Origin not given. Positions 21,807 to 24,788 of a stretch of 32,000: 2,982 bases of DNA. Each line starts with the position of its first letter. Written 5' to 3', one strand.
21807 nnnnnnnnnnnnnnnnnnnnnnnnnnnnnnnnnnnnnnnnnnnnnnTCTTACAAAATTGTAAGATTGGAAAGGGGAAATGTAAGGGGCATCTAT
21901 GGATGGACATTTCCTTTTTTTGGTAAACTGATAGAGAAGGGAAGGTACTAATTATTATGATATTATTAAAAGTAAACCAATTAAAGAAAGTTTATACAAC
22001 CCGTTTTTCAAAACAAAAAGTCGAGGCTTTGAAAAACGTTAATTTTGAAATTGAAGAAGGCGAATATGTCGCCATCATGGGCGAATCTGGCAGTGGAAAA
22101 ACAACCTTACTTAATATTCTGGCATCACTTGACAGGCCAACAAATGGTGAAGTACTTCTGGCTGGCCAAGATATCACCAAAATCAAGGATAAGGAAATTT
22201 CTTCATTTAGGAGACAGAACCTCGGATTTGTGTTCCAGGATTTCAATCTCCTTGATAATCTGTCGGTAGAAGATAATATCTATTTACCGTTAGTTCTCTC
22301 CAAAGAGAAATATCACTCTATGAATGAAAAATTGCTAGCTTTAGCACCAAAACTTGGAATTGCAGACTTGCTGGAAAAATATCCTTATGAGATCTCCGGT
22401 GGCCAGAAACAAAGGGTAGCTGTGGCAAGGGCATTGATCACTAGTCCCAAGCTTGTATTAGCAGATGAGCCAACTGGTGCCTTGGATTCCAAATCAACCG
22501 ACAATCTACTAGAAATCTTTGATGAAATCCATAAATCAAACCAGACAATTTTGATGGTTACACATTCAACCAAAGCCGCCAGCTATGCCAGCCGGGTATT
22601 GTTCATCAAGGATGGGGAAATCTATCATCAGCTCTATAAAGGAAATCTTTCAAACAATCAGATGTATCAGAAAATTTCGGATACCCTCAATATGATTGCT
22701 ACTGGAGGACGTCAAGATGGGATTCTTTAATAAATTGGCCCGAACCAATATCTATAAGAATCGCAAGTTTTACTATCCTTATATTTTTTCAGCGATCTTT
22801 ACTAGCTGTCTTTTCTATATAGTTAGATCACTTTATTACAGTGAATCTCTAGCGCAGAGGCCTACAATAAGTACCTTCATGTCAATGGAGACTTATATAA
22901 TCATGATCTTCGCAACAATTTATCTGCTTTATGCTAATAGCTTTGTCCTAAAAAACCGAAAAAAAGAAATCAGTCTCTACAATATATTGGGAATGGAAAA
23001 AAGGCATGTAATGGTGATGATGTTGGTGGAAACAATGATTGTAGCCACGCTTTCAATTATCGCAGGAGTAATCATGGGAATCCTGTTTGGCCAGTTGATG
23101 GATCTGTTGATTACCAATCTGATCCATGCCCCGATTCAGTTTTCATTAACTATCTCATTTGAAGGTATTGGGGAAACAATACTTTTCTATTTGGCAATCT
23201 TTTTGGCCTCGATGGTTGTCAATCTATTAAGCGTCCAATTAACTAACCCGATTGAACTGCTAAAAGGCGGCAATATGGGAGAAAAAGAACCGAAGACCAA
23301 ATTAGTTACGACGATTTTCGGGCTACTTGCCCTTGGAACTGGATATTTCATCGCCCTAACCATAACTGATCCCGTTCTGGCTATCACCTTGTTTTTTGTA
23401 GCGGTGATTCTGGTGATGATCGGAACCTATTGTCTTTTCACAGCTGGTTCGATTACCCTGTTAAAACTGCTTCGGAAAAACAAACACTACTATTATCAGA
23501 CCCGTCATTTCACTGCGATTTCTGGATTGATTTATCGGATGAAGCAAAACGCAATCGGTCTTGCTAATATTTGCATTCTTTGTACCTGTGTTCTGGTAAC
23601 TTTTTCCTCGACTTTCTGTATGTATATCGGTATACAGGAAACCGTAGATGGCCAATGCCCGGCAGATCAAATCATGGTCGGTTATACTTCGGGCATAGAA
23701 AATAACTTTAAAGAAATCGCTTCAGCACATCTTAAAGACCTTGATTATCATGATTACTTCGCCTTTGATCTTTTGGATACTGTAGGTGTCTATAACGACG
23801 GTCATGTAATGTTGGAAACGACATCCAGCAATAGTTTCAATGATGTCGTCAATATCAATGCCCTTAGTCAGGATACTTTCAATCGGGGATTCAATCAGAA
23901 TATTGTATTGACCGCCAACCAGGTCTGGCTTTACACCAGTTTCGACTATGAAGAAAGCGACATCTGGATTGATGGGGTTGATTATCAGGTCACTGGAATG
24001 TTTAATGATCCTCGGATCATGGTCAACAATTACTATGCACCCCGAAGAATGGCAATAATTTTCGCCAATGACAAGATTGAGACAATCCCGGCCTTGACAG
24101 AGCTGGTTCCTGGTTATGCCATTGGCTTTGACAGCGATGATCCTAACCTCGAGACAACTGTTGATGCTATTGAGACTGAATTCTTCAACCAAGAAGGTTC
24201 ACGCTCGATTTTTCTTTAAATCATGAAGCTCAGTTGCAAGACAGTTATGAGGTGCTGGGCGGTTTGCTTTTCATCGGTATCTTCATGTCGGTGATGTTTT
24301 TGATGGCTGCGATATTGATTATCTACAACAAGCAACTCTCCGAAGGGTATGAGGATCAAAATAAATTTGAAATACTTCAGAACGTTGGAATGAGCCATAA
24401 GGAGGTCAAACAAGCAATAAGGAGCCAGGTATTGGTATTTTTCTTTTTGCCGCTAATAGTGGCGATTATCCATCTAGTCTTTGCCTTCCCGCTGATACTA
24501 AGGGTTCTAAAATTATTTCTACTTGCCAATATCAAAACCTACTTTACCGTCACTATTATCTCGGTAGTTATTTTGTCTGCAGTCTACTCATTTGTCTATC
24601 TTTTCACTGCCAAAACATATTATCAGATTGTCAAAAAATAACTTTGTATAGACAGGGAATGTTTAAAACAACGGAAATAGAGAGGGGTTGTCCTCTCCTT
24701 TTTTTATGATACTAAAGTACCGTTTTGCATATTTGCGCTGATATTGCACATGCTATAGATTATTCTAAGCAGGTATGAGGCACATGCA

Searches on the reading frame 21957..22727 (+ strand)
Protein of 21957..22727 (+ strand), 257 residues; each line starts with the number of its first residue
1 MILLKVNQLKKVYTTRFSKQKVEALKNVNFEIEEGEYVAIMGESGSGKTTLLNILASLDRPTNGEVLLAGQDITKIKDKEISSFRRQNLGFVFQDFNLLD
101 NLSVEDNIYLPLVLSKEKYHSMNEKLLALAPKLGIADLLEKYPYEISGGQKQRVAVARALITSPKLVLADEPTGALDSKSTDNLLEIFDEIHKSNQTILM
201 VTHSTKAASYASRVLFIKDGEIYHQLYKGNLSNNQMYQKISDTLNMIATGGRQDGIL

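Call 29: search_protein_families(library=pfam, proteins=[window:21957-22727:+], max_evalue=0.001)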
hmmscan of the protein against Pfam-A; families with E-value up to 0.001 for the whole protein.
window:21957-22727:+ (257 aa): 6 families
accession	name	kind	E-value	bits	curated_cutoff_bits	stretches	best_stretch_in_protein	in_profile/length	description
PF00005.33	ABC_tran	-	1.7e-38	132.7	25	1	25-173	1-136/137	ABC transporter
PF13304.12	AAA_21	-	5.7e-08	33.6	27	0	143-205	235-300/304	AAA domain, putative AbiEii toxin, Type IV TA system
PF02463.25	SMC_N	-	4.9e-05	23.3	40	1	36-215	25-209/220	RecF/RecN/SMC N terminal domain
PF03193.22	RsgA_GTPase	-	0.00015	22.1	30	1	15-58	87-129/174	RsgA GTPase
PF20720.3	nSTAND3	-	0.00053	20.2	27.2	0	23-78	5-59/155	Novel STAND NTPase 3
PF13555.12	AAA_29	-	0.00075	19.6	27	0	28-53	15-40/61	P-loop containing region of AAA domain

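Call 83: find_homologous_proteins(query=window:21957-22727:+, max_evalue=1e-40)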
Query window:21957-22727:+ (257 aa): 8000 proteins with E <= 1e-40 among 8000 candidates; the best 120 are listed.
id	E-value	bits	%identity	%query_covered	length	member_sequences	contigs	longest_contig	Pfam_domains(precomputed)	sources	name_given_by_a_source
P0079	8.7e-160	547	100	100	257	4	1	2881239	PF00005.34,PF13304.13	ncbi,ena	-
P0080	1.3e-128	445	82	98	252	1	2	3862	PF00005.34,PF13304.13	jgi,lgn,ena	-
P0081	5.3e-128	443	82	98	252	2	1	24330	PF00005.34,PF13304.13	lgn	-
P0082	7.8e-128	443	81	98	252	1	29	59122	PF00005.34,PF13304.13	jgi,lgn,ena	jgi:putative ABC transport system ATP-binding protein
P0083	1.0e-127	442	81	98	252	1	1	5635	PF00005.34,PF13304.13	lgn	-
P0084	1.8e-127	442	81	98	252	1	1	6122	PF00005.34,PF13304.13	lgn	-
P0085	2.6e-126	438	80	98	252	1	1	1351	PF00005.34,PF13304.13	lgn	-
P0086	1.2e-125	436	81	98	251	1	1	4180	PF00005.34,PF13304.13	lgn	-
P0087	3.2e-124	431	-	-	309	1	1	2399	PF00005.34,PF13304.13,PF13191.13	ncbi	-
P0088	2.2e-123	428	78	98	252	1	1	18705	PF00005.34,PF13304.13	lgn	-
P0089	2.5e-123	428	78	98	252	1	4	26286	PF00005.34,PF13304.13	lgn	-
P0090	2.8e-123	428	78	98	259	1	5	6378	PF00005.34,PF13304.13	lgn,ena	-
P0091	3.4e-123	428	80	98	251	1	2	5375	PF00005.34,PF02463.26,PF13304.13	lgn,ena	-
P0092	3.6e-123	428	79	98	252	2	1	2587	PF00005.34,PF13304.13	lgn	-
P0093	3.8e-123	427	79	98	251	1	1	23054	PF00005.34,PF13304.13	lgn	-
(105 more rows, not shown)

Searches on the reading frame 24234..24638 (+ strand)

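Call 29: search_protein_families(library=pfam, proteins=[window:24234-24638:+], max_evalue=0.001)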
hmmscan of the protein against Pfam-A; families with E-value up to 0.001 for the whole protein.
window:24234-24638:+ (135 aa): 1 family
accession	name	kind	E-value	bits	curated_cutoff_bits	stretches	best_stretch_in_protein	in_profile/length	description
PF02687.27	FtsX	-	4.9e-07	30.3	25.5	1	16-125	1-107/120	FtsX-like permease C-terminal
